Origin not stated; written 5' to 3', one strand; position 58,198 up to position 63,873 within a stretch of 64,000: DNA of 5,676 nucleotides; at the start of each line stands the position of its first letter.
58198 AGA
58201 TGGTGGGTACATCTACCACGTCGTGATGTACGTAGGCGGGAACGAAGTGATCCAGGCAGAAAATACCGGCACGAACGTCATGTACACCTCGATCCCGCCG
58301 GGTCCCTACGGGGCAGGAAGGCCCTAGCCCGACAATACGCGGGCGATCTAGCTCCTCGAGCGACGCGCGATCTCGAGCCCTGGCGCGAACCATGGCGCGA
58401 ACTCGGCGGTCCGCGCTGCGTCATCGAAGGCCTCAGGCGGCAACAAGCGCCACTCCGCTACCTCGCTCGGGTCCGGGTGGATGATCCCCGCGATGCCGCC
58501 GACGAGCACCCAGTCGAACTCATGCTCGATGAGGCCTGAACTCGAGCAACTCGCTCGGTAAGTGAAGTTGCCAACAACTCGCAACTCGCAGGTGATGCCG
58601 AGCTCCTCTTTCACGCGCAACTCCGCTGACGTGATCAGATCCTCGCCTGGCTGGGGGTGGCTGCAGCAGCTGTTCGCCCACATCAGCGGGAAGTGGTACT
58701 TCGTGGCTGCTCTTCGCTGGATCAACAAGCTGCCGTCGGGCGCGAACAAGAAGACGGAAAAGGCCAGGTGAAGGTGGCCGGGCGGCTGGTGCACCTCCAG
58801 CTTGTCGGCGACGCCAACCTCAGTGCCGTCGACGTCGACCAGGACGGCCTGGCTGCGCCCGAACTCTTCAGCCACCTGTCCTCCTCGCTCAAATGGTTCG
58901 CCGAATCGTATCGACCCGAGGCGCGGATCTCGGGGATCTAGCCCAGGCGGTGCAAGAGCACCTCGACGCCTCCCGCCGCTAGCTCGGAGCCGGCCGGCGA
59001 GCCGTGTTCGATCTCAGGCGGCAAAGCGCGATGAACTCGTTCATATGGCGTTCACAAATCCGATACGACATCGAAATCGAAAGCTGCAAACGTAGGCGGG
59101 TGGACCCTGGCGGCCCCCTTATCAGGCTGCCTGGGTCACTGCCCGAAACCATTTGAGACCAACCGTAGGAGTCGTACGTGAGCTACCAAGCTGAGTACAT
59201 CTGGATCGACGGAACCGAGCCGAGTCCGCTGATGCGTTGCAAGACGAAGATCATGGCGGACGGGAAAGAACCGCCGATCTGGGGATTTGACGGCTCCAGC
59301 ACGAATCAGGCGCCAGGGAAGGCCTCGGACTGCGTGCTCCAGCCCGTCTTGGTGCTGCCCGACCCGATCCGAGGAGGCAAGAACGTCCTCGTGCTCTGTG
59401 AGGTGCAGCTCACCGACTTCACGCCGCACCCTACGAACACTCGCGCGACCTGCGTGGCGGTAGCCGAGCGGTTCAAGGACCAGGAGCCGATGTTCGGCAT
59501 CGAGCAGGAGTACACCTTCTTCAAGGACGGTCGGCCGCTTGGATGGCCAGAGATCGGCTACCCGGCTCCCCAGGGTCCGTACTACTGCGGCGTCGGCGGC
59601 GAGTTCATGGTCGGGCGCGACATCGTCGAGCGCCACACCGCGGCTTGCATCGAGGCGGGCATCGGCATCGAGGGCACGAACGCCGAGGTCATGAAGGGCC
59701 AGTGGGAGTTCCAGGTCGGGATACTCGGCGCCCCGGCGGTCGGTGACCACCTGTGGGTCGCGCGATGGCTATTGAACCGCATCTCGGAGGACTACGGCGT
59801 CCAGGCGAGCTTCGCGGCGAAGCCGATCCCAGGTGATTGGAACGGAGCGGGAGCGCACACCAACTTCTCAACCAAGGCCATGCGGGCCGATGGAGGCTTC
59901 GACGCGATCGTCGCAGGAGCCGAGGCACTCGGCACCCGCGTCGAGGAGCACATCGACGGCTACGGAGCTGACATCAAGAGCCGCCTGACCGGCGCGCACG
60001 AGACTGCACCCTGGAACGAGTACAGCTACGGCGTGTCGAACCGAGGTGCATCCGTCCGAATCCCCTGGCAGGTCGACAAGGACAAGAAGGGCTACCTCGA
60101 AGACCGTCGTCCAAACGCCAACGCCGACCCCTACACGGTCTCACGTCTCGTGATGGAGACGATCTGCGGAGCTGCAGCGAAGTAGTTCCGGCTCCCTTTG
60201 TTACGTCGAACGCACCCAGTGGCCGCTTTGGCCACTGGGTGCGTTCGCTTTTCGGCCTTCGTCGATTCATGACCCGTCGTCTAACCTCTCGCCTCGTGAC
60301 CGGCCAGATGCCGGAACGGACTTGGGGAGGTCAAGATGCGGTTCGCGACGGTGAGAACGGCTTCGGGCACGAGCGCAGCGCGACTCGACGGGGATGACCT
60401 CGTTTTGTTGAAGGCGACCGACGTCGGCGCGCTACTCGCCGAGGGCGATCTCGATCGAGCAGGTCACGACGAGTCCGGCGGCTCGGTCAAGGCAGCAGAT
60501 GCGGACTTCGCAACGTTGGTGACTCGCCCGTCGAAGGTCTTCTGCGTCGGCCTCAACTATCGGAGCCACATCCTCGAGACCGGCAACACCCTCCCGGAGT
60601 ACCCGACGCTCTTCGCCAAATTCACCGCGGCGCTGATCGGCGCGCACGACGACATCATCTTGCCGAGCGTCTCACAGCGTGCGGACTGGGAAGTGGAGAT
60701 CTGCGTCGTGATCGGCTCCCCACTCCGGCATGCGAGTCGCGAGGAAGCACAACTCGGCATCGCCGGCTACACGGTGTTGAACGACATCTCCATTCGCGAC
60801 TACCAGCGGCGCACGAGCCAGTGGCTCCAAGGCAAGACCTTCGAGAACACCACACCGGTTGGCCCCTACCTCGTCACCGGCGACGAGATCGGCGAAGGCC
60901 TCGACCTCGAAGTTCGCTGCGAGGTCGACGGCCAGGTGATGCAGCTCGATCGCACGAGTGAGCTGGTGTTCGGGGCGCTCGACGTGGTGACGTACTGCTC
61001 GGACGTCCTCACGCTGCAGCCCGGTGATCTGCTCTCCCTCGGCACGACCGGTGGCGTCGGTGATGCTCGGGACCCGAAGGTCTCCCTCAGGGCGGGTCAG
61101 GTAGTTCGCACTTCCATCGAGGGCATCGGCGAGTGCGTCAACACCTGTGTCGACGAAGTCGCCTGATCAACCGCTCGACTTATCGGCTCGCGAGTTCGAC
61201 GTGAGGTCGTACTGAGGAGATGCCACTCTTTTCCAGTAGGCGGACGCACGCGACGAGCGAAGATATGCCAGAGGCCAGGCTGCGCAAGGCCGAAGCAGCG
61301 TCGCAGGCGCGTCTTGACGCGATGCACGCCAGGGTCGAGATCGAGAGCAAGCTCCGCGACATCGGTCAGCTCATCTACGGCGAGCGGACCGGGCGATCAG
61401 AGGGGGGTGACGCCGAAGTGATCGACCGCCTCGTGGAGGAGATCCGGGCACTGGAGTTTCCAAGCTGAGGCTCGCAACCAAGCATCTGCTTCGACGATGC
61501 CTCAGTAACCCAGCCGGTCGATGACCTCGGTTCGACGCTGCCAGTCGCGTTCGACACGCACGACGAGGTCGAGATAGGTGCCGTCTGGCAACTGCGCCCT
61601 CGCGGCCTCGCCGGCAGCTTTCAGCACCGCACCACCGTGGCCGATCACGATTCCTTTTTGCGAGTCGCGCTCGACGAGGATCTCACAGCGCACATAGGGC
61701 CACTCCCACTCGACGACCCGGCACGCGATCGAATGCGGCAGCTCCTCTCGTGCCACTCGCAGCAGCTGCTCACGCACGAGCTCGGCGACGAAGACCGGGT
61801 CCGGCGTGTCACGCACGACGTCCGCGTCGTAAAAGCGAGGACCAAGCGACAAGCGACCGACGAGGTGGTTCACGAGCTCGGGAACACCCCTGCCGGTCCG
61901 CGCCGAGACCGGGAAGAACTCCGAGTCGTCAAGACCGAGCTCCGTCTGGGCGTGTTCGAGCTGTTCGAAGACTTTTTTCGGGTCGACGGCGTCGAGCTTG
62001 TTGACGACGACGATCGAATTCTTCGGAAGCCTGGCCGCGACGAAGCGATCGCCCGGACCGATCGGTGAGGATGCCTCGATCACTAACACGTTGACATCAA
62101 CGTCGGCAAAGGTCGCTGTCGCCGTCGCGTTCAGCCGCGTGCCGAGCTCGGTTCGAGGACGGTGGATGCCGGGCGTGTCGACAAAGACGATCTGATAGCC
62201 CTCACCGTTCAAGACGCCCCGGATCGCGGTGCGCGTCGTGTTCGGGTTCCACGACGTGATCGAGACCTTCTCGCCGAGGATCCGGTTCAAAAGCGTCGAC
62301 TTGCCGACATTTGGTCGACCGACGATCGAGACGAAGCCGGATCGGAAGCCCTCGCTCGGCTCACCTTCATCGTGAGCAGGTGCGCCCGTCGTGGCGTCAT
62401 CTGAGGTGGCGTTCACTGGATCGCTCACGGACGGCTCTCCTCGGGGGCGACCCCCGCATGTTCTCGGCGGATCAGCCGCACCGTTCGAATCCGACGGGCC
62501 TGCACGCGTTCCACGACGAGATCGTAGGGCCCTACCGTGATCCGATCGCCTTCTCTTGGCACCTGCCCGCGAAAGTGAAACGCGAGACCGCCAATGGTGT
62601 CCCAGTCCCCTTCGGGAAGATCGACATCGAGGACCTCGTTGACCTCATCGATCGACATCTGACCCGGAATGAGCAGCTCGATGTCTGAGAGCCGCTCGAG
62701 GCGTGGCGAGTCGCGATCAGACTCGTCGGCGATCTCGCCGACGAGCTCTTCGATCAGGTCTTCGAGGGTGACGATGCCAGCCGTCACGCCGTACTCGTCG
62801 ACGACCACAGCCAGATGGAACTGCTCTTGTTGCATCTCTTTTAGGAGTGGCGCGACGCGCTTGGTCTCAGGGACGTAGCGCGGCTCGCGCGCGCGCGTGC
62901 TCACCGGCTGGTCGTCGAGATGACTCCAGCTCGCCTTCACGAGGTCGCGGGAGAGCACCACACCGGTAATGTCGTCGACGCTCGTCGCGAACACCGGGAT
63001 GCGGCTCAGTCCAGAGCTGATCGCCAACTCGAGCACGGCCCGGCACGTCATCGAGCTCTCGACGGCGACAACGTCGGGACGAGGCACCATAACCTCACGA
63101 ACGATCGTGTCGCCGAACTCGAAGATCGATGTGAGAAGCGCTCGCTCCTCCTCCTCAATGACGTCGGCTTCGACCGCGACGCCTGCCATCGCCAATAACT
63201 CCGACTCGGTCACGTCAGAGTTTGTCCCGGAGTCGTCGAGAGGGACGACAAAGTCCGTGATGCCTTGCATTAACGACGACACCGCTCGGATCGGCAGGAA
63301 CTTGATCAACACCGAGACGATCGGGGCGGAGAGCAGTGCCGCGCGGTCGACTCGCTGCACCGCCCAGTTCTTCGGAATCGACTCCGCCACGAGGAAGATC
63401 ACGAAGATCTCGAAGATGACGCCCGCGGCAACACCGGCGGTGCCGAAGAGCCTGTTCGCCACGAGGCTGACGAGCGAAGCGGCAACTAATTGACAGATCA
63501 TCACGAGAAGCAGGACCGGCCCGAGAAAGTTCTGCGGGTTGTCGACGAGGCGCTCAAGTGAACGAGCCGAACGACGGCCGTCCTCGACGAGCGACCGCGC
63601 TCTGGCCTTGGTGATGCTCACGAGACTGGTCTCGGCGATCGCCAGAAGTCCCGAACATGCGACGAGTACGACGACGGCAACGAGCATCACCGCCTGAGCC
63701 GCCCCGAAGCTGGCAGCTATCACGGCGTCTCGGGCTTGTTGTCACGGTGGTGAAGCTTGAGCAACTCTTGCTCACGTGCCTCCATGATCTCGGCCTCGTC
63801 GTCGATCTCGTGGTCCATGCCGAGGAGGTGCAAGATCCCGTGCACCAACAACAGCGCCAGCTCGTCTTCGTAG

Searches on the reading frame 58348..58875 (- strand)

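Call 14: search_protein_families(library=pfam, proteins=[window:58348-58875:-], max_evalue=0.001)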
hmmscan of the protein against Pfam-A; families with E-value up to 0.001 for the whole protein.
window:58348-58875:- (175 aa): 1 family
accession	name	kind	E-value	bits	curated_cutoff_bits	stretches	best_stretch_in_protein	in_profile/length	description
PF00293.34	NUDIX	-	1.4e-15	57.9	21.1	1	35-163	2-134/134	NUDIX domain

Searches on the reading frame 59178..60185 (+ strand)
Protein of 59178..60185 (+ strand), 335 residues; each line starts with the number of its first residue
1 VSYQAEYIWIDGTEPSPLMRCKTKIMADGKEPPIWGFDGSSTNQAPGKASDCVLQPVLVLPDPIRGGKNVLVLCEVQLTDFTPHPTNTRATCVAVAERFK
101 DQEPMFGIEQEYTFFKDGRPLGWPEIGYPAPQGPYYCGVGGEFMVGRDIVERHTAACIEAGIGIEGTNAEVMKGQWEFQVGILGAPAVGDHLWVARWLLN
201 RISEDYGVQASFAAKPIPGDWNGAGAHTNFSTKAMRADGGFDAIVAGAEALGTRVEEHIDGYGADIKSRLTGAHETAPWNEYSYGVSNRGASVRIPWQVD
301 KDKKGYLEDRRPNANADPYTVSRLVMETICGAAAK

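Call 14: search_protein_families(library=pfam, proteins=[window:59178-60185:+], max_evalue=0.001)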
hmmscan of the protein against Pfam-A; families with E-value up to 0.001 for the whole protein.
window:59178-60185:+ (335 aa): 2 families
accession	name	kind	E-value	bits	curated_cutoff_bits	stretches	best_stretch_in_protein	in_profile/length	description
PF00120.29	Gln-synt_C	-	9.6e-17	61.5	24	1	103-232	21-156/344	Glutamine synthetase, catalytic domain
PF03951.24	Gln-synt_N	-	3.2e-11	43.1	33.4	1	6-76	6-79/82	Glutamine synthetase, beta-Grasp domain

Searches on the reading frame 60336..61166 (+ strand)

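Call 14: search_protein_families(library=pfam, proteins=[window:60336-61166:+], max_evalue=0.001)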
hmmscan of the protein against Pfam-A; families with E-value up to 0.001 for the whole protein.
window:60336-61166:+ (276 aa): 1 family
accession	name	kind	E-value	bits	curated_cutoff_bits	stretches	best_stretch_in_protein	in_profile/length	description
PF01557.24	FAA_hydrolase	-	1.2e-57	195.5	23.9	1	67-270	1-212/214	Fumarylacetoacetate (FAA) hydrolase C-terminal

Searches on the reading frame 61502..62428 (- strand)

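Call 22: search_protein_families(library=pfam, proteins=[window:61502-62428:-], max_evalue=0.1)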
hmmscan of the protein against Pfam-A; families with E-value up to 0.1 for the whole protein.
window:61502-62428:- (308 aa): 14 families
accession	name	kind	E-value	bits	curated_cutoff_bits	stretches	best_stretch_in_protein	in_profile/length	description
PF01926.29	MMR_HSR1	-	2.2e-22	79.7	21.9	1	33-144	2-113/113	50S ribosome-binding GTPase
PF02421.24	FeoB_N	-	8.8e-13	48.5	27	1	33-188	3-155/156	Ferrous iron transport protein B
PF00009.33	GTP_EFTU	-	4.9e-11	43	26.5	1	35-191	8-184/188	Elongation factor Tu GTP binding domain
PF07650.23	KH_2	-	2.9e-09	37.1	22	1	230-297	2-78/78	KH domain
PF00350.29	Dynamin_N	-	1.5e-08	35.3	27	1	33-67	1-35/168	Dynamin family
PF03193.22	RsgA_GTPase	-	8.7e-08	32.6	30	2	30-90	106-170/174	RsgA GTPase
PF04548.22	AIG1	-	7.5e-05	22.6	27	1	35-93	5-64/212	AIG1 family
PF10662.15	PduV-EutP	-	0.0001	22.5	21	1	35-189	6-141/143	Ethanolamine utilisation - propanediol utilisation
PF02492.25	cobW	-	0.00023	21.3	20.7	1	76-162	81-170/180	CobW/HypB/UreG, nucleotide-binding domain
PF03308.22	MeaB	-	0.00057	19.4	23.1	0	72-189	120-231/273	Methylmalonyl Co-A mutase-associated GTPase MeaB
PF13401.12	AAA_22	-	0.023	15.5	27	1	30-89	5-65/130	AAA domain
PF09439.16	SRPRB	-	0.023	14.5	25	1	33-101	6-69/178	Signal recognition particle receptor beta subunit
PF16897.10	MMR_HSR1_Xtn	-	0.024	15.1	35.2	1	137-194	57-105/106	C-terminal region of MMR_HSR1 domain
PF00071.28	Ras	-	0.071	13.1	21.6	0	138-190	107-157/162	Ras family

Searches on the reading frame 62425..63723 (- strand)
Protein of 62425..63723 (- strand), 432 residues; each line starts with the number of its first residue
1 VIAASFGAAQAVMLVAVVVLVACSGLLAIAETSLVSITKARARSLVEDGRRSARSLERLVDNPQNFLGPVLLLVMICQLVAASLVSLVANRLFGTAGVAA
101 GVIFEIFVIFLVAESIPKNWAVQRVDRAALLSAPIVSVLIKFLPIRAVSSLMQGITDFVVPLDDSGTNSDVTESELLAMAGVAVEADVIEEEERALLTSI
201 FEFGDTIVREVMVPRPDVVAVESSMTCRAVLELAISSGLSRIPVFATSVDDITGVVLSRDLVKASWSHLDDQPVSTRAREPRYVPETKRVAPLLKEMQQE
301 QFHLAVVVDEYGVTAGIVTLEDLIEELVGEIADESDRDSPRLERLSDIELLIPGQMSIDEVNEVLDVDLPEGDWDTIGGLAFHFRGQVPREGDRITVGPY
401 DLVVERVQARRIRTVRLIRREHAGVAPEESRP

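Call 14: search_protein_families(library=pfam, proteins=[window:62425-63723:-], max_evalue=0.001)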
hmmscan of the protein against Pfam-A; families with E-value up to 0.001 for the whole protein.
window:62425-63723:- (432 aa): 3 families
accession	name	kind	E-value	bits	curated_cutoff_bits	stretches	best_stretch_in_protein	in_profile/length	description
PF01595.25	CNNM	-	1e-30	107.2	28.4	1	17-193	3-181/181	Cyclin M transmembrane N-terminal domain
PF03471.22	CorC_HlyC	-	3.8e-19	68.9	27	1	345-419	3-79/81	Transporter associated domain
PF00571.33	CBS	-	5.9e-15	55.8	24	2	279-328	7-56/57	CBS domain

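Call 72: find_encoding_contigs(protein=window:62425-63723:-, flank=10000, max_places=1)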
Protein window:62425-63723:- (432 aa): 1 contig read that carries it; 1 place shown.
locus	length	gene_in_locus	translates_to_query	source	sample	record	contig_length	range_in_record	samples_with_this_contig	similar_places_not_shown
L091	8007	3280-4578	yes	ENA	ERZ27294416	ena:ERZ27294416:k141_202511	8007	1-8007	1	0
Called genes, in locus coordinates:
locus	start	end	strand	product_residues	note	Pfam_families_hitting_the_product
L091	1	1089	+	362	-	?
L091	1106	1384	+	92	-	PF12728:HTH_17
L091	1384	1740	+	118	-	PF11969:DcpS_C, PF01230:HIT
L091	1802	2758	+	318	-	PF02562:PhoH, PF13245:AAA_19 (weak), PF13604:AAA_30 (weak)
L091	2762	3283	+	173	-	PF02130:YbeY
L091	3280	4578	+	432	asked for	PF01595:CNNM, PF00571:CBS (weak), PF03471:CorC_HlyC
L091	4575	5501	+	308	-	PF03193:RsgA_GTPase (faint), PF00009:GTP_EFTU, PF00350:Dynamin_N (faint), PF01926:MMR_HSR1, PF02421:FeoB_N, PF07650:KH_2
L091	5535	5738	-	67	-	-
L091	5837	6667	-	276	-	PF01557:FAA_hydrolase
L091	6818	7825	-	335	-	PF03951:Gln-synt_N, PF00120:Gln-synt_C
